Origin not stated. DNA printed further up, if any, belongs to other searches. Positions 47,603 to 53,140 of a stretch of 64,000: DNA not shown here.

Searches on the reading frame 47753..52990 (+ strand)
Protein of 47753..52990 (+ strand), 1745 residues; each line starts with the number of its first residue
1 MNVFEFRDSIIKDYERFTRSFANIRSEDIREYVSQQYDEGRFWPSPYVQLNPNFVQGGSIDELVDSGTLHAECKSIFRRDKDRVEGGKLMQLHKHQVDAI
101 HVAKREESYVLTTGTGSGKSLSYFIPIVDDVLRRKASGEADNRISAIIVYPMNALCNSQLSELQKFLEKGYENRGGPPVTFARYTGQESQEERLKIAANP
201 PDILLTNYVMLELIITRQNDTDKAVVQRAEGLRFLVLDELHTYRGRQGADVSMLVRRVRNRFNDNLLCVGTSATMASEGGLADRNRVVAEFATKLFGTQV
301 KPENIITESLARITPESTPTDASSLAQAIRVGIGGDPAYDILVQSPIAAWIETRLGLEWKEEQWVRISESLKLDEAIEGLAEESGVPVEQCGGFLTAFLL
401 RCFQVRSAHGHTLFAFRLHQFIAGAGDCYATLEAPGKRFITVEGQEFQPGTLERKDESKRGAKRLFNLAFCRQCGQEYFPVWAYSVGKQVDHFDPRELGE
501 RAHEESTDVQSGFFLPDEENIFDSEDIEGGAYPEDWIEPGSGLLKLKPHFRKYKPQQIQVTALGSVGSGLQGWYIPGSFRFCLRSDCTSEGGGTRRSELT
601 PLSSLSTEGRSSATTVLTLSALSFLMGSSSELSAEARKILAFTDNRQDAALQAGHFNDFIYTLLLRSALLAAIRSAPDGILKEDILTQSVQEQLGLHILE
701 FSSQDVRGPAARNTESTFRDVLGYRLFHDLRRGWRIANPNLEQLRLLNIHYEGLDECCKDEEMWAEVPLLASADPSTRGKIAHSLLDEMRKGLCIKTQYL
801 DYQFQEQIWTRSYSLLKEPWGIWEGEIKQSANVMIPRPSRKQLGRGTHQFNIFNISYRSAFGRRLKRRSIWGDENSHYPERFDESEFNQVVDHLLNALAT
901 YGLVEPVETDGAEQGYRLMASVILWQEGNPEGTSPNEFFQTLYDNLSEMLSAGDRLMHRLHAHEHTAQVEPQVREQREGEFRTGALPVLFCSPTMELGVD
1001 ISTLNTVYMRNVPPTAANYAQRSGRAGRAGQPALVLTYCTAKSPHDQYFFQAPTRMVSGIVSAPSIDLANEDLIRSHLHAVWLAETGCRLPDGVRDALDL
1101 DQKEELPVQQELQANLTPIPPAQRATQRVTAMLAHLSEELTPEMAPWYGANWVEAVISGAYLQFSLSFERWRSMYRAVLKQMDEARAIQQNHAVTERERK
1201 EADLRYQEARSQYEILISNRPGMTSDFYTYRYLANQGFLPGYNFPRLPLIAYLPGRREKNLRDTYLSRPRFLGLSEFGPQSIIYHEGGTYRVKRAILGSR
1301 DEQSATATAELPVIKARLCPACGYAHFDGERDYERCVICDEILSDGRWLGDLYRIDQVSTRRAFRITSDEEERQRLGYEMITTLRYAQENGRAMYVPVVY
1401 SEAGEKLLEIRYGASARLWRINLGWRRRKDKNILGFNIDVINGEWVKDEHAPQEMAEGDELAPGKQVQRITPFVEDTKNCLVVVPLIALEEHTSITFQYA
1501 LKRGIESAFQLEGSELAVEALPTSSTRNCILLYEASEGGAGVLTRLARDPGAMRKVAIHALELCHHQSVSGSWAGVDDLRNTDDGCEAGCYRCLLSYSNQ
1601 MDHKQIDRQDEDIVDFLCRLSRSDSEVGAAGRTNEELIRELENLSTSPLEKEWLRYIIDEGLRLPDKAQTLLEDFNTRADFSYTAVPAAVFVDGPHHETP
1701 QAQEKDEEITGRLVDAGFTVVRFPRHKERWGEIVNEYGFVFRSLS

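Call 86: search_protein_families(library=padloc, proteins=[window:47753-52990:+], max_evalue=0.00001)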
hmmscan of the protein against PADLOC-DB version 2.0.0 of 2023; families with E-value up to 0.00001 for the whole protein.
window:47753-52990:+ (1745 aa): 24 families
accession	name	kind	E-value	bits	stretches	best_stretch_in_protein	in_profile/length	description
PDLC00037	DruE3|DruE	-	4.2e-99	331.1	2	14-509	17-522/2055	SNF2 family N-terminal domain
PDLC00013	DruE1|DruE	-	4.3e-92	308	4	948-1349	1032-1422/1776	SNF2 family N-terminal domain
PDLC00015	DruE2|DruE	-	1.4e-78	263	4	957-1087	1130-1272/1887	SNF2 family N-terminal domain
PDLC00035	DruE3|DruE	-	1.1e-74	250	2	16-355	20-382/1460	SNF2 family N-terminal domain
PDLC00014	DruE2|DruE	-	7.2e-73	243.9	4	983-1086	1197-1300/1928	SNF2 family N-terminal domain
PDLC00051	DruE4|DruE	-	1.5e-66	223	3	951-1082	1079-1221/1829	SNF2 family N-terminal domain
PDLC00036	DruE3|DruE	-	8.6e-65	216.7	2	93-657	94-640/2023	SNF2 family N-terminal domain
PDLC03960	SngC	-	7.4e-26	89.1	2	90-277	23-197/720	-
PDLC02896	DpdJ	-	1.9e-25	86.8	2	193-276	329-413/1487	DpdJ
PDLC02503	BrxHI|BrxHII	-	1.9e-22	77.4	2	91-277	24-196/698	BrxHI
PDLC02569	DrmA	-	7e-15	51.9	1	987-1051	831-894/1095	DrmA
PDLC02501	BrxHI|BrxHII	-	1.6e-13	47.7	1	962-1033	275-347/925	BrxHI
PDLC02893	DpdJ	-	8.6e-12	41.8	1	198-282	346-430/876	DpdJ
PDLC02898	DpdJ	-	2.1e-11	41.3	1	198-279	346-427/506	DpdJ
PDLC01089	C3a193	-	5.5e-11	39.6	1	966-1042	519-595/983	poss. alt. Cas3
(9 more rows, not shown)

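Call 87: search_protein_families(library=pfam, proteins=[window:47753-52990:+], max_evalue=0.00001)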
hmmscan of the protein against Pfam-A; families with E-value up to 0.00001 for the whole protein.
window:47753-52990:+ (1745 aa): 4 families
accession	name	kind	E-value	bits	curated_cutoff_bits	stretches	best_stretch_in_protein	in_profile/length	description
PF00270.35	DEAD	-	1.1e-24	87.5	26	1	94-276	2-161/167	DEAD/DEAH box helicase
PF00271.37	Helicase_C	-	1.2e-12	48.5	23.5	1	959-1030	39-110/110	Helicase conserved C-terminal domain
PF09369.15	MZB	-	1.5e-09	38.8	24.2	1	1497-1594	1-80/80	MrfA Zn-binding domain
PF04851.21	ResIII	-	6.2e-06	26.6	22.5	0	90-275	2-162/164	Type III restriction enzyme, res subunit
